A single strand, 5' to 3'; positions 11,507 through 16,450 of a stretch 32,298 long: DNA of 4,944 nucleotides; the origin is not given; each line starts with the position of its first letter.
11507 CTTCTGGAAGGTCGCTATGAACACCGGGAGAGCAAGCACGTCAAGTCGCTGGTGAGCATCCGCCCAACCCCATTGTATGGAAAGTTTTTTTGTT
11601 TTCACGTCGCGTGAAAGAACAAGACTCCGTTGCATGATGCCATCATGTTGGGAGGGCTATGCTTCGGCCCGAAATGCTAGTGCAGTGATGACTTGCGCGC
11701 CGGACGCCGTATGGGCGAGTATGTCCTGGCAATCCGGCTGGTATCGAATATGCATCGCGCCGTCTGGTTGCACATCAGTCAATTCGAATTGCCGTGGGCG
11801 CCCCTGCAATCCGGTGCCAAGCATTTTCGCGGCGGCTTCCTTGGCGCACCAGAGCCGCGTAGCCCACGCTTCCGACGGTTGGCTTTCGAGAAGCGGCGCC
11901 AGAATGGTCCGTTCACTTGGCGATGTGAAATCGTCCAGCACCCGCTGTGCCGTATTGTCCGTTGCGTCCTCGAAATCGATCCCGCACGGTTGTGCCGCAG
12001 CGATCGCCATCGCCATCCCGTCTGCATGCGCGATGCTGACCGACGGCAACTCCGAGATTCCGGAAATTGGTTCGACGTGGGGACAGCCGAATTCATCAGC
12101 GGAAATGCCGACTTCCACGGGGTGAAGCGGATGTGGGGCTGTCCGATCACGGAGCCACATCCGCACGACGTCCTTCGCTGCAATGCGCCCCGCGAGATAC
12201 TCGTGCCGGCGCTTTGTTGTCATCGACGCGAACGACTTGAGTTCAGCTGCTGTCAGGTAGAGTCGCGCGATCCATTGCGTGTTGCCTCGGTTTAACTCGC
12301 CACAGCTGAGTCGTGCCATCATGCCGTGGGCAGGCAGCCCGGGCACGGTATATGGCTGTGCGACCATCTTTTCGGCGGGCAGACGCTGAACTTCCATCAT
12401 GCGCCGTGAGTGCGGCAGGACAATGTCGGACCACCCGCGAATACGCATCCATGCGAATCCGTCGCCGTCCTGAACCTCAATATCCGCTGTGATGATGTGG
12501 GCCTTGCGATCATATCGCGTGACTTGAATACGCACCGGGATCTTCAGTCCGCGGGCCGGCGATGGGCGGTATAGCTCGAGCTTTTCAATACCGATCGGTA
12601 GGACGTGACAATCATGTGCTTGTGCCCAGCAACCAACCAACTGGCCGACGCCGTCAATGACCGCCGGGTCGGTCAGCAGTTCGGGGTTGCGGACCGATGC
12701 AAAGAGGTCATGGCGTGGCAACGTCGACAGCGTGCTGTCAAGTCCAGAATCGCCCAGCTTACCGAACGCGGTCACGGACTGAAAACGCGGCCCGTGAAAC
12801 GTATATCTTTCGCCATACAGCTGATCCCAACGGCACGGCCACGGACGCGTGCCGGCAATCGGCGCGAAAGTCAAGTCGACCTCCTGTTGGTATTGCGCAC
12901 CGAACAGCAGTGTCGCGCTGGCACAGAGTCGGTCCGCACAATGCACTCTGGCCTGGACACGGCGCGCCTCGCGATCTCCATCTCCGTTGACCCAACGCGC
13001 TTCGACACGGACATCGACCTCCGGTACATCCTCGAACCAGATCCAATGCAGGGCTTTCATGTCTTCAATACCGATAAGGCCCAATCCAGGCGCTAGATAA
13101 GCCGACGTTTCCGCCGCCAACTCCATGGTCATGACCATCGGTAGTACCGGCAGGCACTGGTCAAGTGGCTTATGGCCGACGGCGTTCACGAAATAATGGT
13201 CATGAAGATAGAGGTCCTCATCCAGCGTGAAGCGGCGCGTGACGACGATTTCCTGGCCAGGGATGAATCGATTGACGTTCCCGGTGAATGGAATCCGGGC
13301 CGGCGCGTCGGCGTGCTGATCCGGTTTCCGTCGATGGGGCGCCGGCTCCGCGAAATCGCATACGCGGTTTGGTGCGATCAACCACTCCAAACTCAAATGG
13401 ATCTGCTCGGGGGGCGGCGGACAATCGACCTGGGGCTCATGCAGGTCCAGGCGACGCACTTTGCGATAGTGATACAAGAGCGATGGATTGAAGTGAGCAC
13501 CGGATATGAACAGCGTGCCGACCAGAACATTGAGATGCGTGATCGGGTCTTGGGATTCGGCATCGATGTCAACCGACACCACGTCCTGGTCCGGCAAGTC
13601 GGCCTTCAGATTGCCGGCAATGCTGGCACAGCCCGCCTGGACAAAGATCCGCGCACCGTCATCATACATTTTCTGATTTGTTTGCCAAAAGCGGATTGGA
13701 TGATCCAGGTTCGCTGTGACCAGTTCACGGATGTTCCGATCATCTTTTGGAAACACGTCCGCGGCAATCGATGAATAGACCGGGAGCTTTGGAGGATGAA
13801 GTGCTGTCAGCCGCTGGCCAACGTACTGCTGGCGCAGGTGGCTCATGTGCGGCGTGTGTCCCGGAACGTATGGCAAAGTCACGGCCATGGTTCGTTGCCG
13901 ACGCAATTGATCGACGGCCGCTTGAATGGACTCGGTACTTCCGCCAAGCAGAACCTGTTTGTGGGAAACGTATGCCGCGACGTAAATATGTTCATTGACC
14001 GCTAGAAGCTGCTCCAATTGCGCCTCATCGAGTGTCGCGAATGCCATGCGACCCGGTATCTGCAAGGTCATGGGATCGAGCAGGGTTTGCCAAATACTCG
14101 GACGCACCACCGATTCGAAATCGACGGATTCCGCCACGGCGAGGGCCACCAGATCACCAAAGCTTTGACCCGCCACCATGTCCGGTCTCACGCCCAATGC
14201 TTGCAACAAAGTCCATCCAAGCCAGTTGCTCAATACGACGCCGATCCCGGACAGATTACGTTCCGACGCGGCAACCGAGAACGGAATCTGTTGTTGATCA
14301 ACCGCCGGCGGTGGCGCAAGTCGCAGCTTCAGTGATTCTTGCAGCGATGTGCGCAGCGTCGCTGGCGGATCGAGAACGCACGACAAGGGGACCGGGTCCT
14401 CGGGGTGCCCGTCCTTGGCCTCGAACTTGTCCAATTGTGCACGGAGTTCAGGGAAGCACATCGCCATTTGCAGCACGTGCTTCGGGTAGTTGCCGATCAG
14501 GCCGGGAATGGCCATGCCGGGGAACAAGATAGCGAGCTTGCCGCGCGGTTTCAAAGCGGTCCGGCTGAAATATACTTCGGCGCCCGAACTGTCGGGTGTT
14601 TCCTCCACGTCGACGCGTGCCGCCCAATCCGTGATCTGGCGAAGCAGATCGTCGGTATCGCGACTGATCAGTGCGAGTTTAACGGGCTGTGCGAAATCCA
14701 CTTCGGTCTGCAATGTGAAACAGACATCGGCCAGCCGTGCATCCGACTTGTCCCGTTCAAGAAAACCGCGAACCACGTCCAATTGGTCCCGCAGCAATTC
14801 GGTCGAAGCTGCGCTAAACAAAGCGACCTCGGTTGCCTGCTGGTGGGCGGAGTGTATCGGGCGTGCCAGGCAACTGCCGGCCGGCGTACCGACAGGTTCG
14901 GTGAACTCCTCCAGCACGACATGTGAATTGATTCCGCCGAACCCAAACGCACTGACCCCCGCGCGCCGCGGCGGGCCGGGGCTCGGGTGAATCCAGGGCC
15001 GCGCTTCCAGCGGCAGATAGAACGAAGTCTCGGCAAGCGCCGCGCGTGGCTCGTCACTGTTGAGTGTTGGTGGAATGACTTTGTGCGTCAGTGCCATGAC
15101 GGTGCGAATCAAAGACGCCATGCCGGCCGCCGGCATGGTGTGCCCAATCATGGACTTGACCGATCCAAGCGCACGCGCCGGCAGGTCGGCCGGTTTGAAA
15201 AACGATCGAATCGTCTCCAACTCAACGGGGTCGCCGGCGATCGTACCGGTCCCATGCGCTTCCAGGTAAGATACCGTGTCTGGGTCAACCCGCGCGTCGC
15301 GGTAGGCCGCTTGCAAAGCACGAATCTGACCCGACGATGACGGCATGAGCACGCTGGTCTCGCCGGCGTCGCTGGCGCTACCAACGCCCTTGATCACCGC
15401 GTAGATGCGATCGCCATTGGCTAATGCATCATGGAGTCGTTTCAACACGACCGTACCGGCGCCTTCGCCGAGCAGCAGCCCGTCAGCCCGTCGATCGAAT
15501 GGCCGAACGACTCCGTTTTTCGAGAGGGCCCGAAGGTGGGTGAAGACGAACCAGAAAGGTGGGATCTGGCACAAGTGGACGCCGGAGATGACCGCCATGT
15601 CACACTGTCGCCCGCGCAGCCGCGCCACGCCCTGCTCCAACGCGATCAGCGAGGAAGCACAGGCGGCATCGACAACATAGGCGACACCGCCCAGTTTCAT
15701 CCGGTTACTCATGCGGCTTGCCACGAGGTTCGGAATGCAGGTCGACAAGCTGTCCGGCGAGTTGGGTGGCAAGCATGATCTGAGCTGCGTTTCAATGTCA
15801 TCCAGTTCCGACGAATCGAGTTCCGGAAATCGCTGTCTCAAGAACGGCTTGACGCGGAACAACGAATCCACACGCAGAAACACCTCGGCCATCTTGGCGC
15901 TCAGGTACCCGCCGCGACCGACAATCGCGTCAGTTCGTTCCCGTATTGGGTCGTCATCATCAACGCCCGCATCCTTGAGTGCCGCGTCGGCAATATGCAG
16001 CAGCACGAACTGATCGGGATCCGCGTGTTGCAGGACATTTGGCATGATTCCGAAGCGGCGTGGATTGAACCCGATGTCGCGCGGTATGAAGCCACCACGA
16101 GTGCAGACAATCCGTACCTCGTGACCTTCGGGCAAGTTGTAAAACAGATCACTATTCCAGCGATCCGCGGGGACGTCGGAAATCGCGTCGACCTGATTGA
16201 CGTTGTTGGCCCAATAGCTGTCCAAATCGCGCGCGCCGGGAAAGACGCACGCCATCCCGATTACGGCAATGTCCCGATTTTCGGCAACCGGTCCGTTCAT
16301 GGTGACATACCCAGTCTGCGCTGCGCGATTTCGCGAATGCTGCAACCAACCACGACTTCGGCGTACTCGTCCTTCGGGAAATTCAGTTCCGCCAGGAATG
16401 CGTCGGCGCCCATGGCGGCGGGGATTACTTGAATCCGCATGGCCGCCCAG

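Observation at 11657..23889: Stand-alone, translationally coupled two-gene iterative PKS mixing PUFA-synthase and enediyne-PKSE logic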

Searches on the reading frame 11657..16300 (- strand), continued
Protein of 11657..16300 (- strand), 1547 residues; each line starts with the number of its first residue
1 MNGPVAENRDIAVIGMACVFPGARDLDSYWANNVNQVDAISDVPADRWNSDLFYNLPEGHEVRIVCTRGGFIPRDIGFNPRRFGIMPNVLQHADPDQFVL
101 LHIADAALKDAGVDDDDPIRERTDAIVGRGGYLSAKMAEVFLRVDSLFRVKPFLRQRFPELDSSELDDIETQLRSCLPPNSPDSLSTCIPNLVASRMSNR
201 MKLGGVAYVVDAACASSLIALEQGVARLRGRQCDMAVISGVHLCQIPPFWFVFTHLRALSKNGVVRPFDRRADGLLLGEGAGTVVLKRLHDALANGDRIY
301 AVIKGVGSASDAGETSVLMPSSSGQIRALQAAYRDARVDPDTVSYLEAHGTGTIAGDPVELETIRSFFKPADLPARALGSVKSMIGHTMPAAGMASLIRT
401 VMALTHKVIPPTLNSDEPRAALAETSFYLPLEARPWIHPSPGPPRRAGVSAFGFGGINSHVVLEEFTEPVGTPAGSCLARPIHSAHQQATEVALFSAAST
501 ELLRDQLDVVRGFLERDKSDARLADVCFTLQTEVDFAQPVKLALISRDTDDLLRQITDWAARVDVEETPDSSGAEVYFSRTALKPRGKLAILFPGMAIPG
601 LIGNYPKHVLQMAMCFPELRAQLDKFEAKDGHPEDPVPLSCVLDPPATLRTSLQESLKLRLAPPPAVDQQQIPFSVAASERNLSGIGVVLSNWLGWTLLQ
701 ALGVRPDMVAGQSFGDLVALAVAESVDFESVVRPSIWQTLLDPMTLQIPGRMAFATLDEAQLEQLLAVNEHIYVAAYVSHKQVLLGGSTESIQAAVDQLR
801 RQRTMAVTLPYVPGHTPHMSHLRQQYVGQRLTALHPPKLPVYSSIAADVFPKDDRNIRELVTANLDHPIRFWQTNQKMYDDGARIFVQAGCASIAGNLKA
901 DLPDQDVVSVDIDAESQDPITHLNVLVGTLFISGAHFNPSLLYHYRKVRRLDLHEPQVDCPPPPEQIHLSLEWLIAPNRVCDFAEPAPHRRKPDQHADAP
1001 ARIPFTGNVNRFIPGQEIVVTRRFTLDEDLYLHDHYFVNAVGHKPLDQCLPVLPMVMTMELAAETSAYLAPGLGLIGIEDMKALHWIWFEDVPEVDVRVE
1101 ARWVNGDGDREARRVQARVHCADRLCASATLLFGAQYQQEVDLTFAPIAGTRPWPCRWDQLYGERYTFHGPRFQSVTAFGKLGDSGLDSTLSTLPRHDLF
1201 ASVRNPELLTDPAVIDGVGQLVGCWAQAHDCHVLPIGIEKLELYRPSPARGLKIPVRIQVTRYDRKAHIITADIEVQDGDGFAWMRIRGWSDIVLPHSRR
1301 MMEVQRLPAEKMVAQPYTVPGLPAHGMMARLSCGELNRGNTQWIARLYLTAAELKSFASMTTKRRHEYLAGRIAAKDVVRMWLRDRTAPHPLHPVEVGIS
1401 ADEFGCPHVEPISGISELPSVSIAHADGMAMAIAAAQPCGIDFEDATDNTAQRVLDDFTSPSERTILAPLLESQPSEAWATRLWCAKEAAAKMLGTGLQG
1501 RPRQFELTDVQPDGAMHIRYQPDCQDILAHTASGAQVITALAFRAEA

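Call 86: search_protein_families(library=ncbifam, proteins=[L001:14889-16310:+, L001:16307-17107:+, L001:17205-18365:+, L001:18390-19538:+, L001:19552-20802:+, L086:13737-15173:+, L086:15922-17094:+], max_evalue=0.00001)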
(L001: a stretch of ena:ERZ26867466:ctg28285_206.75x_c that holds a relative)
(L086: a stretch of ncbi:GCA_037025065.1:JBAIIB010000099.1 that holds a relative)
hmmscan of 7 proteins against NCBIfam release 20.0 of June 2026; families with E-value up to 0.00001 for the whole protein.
L001:14889-16310:+ (473 aa): 21 families
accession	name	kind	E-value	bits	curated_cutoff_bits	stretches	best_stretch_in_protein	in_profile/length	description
TIGR01730.1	RND_mfp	subfamily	2.2e-57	194.4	94.9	3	245-460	111-321/322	efflux RND transporter periplasmic adaptor subunit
NF002939.0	PRK03598.1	equivalog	1e-41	143.2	393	1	108-349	44-282/332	secretion protein HlyD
TIGR00999.1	8a0102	subfamily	2.6e-31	108.8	319.3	1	172-445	20-263/271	CzcB/NccB family metal efflux transporter periplasmic adaptor subunit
TIGR00998.1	8a0101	subfamily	4.7e-24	84.9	390.8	1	105-361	39-295/334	EmrA/EmrK family multidrug efflux transporter periplasmic adaptor subunit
NF007785.0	PRK10476.1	equivalog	3.2e-23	82.1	376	1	107-330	47-267/347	multidrug transporter subunit MdtN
NF008606.0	PRK11578.1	equivalog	2.7e-17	62.9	342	1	176-449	96-365/371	macrolide transporter subunit MacA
TIGR02971.1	heterocyst_DevB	subfamily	5.2e-17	62.2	129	1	105-339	9-271/327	ABC exporter membrane fusion protein, DevB family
NF033138.2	RND-peri-MexC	equivalog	5.2e-16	58.8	625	1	350-461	262-372/375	MexC family multidrug efflux RND transporter periplasmic adaptor subunit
TIGR01843.1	type_I_hlyD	subfamily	8.5e-14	51.3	208.65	2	99-231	33-178/422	HlyD family type I secretion periplasmic adaptor subunit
NF011715.0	PRK15136.1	equivalog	1.8e-13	49.9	563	1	104-339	57-283/390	multidrug efflux MFS transporter periplasmic adaptor subunit EmrA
NF045904.1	RND-peri-MexE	equivalog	3.5e-12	45.9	714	1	106-181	61-136/390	multidrug efflux RND transporter periplasmic adaptor subunit MexE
TIGR03794.1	NHLM_micro_HlyD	equivalog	6.2e-12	45.1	156.2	1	105-244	55-183/421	NHLP bacteriocin system secretion protein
NF045680.1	DiMtlExpIhpB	equivalog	2.5e-11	43.2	450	1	258-444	128-306/326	divalent metal ion exporter adaptor subunit IhpB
NF011604.1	PRK15030.1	equivalog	3.7e-11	42.6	765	0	209-292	109-197/397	multidrug efflux RND transporter periplasmic adaptor subunit AcrA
NF033834.1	RND_adapt_MexA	exception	1.7e-10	40.6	750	0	208-290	99-179/373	multidrug efflux RND transporter periplasmic adaptor subunit MexA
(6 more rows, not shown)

L001:16307-17107:+ (266 aa): 188 families (the best 25 are shown)
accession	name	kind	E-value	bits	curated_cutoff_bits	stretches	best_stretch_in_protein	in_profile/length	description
TIGR02211.1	LolD_lipo_ex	equivalog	3.4e-75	252.3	307.75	1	11-226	5-220/221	lipoprotein-releasing ABC transporter ATP-binding protein LolD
NF008639.0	PRK11629.1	equivalog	1.6e-67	227.3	360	1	6-228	5-227/234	lipoprotein-releasing ABC transporter ATP-binding protein LolD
NF007879.0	PRK10584.1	equivalog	9.6e-67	225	336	1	6-228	5-227/228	putative ABC transporter ATP-binding protein YbbA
NF007826.0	PRK10535.1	equivalog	5e-63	213.4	966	1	11-234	8-230/648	macrolide ABC transporter ATP-binding protein/permease MacB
NF038007.1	ABC_ATP_DarD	equivalog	3.5e-62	209.7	375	1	12-225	6-218/218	darobactin export ABC transporter ATP-binding protein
TIGR02673.1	FtsE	equivalog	4.6e-62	209.5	264.85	1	22-223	13-213/214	cell division ATP-binding protein FtsE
TIGR02982.1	heterocyst_DevA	subfamily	2.2e-58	197.4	295.8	1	10-225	4-219/220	ABC exporter ATP-binding subunit, DevA family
TIGR03608.1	L_ocin_972_ABC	subfamily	1.3e-56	191.4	254.85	1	23-219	10-205/206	putative bacteriocin export ABC transporter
TIGR02314.1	ABC_MetN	equivalog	1.3e-54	185.5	499.7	1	11-238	5-232/343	methionine ABC transporter ATP-binding protein MetN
NF040933.2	ABC_arch_GlcV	equivalog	9.2e-54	182.6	450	1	8-225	3-220/357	glucose ABC transporter ATP-binding protein GlcV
TIGR03265.1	PhnT2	equivalog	4.8e-52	177.3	457.7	1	18-215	11-202/353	putative 2-aminoethylphosphonate ABC transporter ATP-binding protein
TIGR01186.1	proV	subfamily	3.4e-51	174.5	326.6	1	27-227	9-210/363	betaine/proline/choline family ABC transporter ATP-binding protein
NF007027.0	PRK09493.1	equivalog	6.6e-49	166.4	379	1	22-238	12-227/240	glutamine ABC transporter ATP-binding protein GlnQ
TIGR02315.1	ABC_phnC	equivalog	1.3e-48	165.6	266.1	1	10-229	4-228/243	phosphonate ABC transporter ATP-binding protein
TIGR00968.1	3a0106s01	subfamily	1.1e-47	162.5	342.75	1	23-235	12-218/237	sulfate ABC transporter ATP-binding protein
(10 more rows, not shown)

L001:17205-18365:+ (386 aa): 3 families
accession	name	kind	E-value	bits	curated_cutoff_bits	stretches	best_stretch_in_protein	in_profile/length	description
NF038347.1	FtsX_Gpos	exception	8.8e-11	41.7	225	1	203-368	124-289/296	permease-like cell division protein FtsX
TIGR03434.1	ADOP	subfamily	3.1e-08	32.2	622.3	1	215-381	236-398/803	ADOP family duplicated permease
TIGR00439.2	FtsX_Gneg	equivalog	8.7e-08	31.7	255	1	205-368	121-285/292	permease-like cell division protein FtsX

L001:18390-19538:+ (382 aa): 5 families
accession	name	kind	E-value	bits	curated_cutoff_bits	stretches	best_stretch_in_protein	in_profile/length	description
NF007826.0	PRK10535.1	equivalog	6.6e-18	64.3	966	1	157-381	417-645/648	macrolide ABC transporter ATP-binding protein/permease MacB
TIGR03434.1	ADOP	subfamily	4.2e-13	48.3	622.3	1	161-381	164-399/803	ADOP family duplicated permease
TIGR02212.1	lolCE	equivalog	1.6e-11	43.8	362.45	1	164-382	177-409/411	lipoprotein-releasing ABC transporter permease subunit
TIGR00439.2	FtsX_Gneg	equivalog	6.3e-08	32.2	255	1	239-367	153-285/292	permease-like cell division protein FtsX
NF038346.1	FtsX_actino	exception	1.8e-07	30.8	250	1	251-374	178-303/308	permease-like cell division protein FtsX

L001:19552-20802:+ (416 aa): 4 families
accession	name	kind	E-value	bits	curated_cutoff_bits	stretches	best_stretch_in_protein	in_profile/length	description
TIGR01426.2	MGT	subfamily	4.8e-14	52.2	260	1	289-405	273-389/393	macrolide family glycosyltransferase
TIGR04516.1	glycosyl_450act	subfamily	4.1e-13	49.2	440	1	288-406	295-413/418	activator-dependent family glycosyltransferase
NF000354.1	glycotrans_Rgt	equivalog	1.9e-09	37.1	800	1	235-391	231-387/411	rifamycin-inactivating glycosyltransferase Rgt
NF033129.1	macro_glyco_Mgt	subfamily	4e-06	26.1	700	0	289-404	274-389/393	macrolide-inactivating glycosyltransferase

L086:13737-15173:+ (478 aa): 19 families
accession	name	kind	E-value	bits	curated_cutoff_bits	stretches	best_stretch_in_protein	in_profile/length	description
TIGR01730.1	RND_mfp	subfamily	2.2e-49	168.2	94.9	2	235-463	107-321/322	efflux RND transporter periplasmic adaptor subunit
TIGR00998.1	8a0101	subfamily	7.1e-28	97.5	390.8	1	102-347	42-280/334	EmrA/EmrK family multidrug efflux transporter periplasmic adaptor subunit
NF002939.0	PRK03598.1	equivalog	1.2e-27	97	393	1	100-346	42-278/332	secretion protein HlyD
NF007785.0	PRK10476.1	equivalog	2.3e-21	76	376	1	103-332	49-268/347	multidrug transporter subunit MdtN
NF008606.0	PRK11578.1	equivalog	2.4e-21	76.3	342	1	222-449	141-362/371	macrolide transporter subunit MacA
TIGR00999.1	8a0102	subfamily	7.4e-21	74.5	319.3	1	166-449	19-264/271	CzcB/NccB family metal efflux transporter periplasmic adaptor subunit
NF007362.0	PRK09859.1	equivalog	3.9e-17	62.4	738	1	72-156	32-114/385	multidrug transporter subunit MdtE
NF033138.2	RND-peri-MexC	equivalog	4.4e-17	62.3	625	2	351-465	262-373/375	MexC family multidrug efflux RND transporter periplasmic adaptor subunit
NF000272.2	OqxA_adapt_sub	exception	2e-14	53.4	835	1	102-454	67-369/391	multidrug efflux RND transporter periplasmic adaptor subunit OqxA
NF011715.0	PRK15136.1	equivalog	3.6e-14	52.2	563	1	101-345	60-289/390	multidrug efflux MFS transporter periplasmic adaptor subunit EmrA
NF033834.1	RND_adapt_MexA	exception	4.4e-14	52.4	750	1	68-193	30-160/373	multidrug efflux RND transporter periplasmic adaptor subunit MexA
TIGR02971.1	heterocyst_DevB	subfamily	5.4e-13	49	129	1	115-355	28-285/327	ABC exporter membrane fusion protein, DevB family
NF045904.1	RND-peri-MexE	equivalog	3.4e-12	45.9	714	1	102-160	63-120/390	multidrug efflux RND transporter periplasmic adaptor subunit MexE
NF007850.1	PRK10559.1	equivalog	6.9e-12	45.1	400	1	103-188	41-136/303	p-hydroxybenzoic acid efflux pump subunit AaeA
NF011604.1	PRK15030.1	equivalog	2.4e-11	43.2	765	0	320-466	232-378/397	multidrug efflux RND transporter periplasmic adaptor subunit AcrA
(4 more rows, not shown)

L086:15922-17094:+ (390 aa): 2 families
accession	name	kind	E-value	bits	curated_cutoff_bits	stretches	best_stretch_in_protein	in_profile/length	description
TIGR03434.1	ADOP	subfamily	2.5e-07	29.2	622.3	1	218-384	235-397/803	ADOP family duplicated permease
TIGR02212.1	lolCE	equivalog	1.4e-06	27.5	362.45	1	104-328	111-335/411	lipoprotein-releasing ABC transporter permease subunit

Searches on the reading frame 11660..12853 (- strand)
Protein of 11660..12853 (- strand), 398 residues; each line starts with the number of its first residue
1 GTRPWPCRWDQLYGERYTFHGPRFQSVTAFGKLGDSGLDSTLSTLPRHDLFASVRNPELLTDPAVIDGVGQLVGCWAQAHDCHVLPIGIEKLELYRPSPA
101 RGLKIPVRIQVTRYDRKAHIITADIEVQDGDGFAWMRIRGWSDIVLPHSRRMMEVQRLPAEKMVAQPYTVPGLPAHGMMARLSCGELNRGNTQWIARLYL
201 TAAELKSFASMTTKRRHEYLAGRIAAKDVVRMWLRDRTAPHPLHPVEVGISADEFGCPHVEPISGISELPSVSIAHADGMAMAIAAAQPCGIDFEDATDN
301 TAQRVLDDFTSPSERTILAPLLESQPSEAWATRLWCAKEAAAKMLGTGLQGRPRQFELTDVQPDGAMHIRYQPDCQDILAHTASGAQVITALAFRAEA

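Call 63: find_related_loci(query=A2, collection=metagenome_contigs, flank=10000)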
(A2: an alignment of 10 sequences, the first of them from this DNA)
Query A2 (398 aa) in metagenome_contigs; peptide patterns used: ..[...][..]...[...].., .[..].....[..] (x = any residue, [..] = any of these).
600 stretches matched a pattern (row limit reached: there are more); 221 encode a relative of the query (tblastn E <= 1e-3); the best 80 are kept; 80 distinct loci.
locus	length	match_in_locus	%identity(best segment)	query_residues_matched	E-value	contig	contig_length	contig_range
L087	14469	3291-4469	88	1-393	0e+0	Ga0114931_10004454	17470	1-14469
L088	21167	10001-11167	47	3-391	3e-115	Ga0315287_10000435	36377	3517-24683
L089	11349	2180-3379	39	3-398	3e-89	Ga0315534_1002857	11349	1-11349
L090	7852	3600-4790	40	1-397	8e-88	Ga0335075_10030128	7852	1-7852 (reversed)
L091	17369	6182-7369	38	3-398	1e-84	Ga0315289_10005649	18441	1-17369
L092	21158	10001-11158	39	4-391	2e-84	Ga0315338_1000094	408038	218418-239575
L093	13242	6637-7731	40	5-370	3e-84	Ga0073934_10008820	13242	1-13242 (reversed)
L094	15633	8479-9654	39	4-385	2e-83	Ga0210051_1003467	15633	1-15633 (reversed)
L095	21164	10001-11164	36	5-393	8e-80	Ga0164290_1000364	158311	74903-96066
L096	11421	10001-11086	41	13-372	7e-79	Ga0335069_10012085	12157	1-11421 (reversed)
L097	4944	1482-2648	37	6-393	5e-77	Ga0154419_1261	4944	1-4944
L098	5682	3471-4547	41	13-369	2e-75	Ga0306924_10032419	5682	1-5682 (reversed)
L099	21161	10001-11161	36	5-393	8e-75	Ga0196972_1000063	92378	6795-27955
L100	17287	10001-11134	37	12-392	8e-75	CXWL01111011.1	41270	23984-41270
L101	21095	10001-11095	38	10-372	5e-74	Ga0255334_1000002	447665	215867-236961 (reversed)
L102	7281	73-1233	37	11-397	8e-72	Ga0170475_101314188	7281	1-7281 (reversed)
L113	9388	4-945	36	62-373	3e-50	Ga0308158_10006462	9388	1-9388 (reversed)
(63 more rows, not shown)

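Call 65: search_protein_families(library=pfam, proteins=[L099:13231-13977:+, L101:11401-13329:-, L102:4097-5344:+, L093:11902-13236:-, L113:5127-6503:+], max_evalue=0.001)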
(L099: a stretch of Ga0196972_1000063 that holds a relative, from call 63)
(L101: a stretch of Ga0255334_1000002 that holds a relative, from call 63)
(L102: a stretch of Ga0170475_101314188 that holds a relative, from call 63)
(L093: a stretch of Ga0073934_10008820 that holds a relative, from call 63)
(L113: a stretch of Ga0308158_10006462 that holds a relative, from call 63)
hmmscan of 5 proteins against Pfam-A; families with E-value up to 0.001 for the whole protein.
L099:13231-13977:+ (248 aa): 1 family
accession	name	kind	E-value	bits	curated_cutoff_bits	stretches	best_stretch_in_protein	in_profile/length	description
PF17131.11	LolA_like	-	2e-34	119.3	30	1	78-244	10-180/184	Outer membrane lipoprotein-sorting protein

L101:11401-13329:- (642 aa): 0 families

L102:4097-5344:+ (415 aa): 0 families

L093:11902-13236:- (444 aa): 0 families

L113:5127-6503:+ (458 aa): 5 families
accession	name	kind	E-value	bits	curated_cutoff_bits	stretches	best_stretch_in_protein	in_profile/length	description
PF00534.26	Glycos_transf_1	-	1e-30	107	26.4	1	259-419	15-171/172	Glycosyl transferases group 1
PF13692.12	Glyco_trans_1_4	-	8.7e-24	84.8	27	1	260-406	2-142/142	Glycosyl transferases group 1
PF20706.3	GT4-conflict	-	6.3e-13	48.9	26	1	260-421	198-372/385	Family 4 Glycosyltransferase in conflict systems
PF13439.12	Glyco_transf_4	-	1.1e-07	32.5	28.5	1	115-235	48-167/170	Glycosyltransferase Family 4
PF13524.12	Glyco_trans_1_2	-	2.1e-05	24.9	25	1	333-434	42-143/144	Glycosyl transferase-like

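Call 93: search_protein_representatives(alignment_id=A2)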
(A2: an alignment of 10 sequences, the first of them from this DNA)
Query: 10 sequences, 397 profile positions. Proteins with E-value up to 0.001 (for the whole library): 37101; up to 1e-10: 4330; up to 1e-30: 943. The best 150 are listed.
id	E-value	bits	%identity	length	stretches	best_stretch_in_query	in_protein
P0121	1.1e-171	587.5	-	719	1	2-395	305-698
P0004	2.1e-171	586.5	-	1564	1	2-393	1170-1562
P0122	4.5e-163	559.1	-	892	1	2-395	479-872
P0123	6.1e-154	529.1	-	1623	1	2-395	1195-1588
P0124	5.5e-142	489.7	-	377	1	18-392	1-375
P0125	3.5e-140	483.8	-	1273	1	2-393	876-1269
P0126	8.1e-140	482.6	-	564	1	2-394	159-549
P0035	6.9e-139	479.5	-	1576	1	2-395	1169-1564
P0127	1.6e-137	475.0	-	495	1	3-393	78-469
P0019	7.4e-137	472.8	-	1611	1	3-395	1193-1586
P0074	7.0e-133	459.7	-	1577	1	2-395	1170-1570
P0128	7.4e-131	453.0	-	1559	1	2-394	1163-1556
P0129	9.2e-130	449.4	-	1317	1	3-394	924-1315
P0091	1.8e-127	441.9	-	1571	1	2-394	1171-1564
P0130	2.2e-127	441.6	-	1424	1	4-394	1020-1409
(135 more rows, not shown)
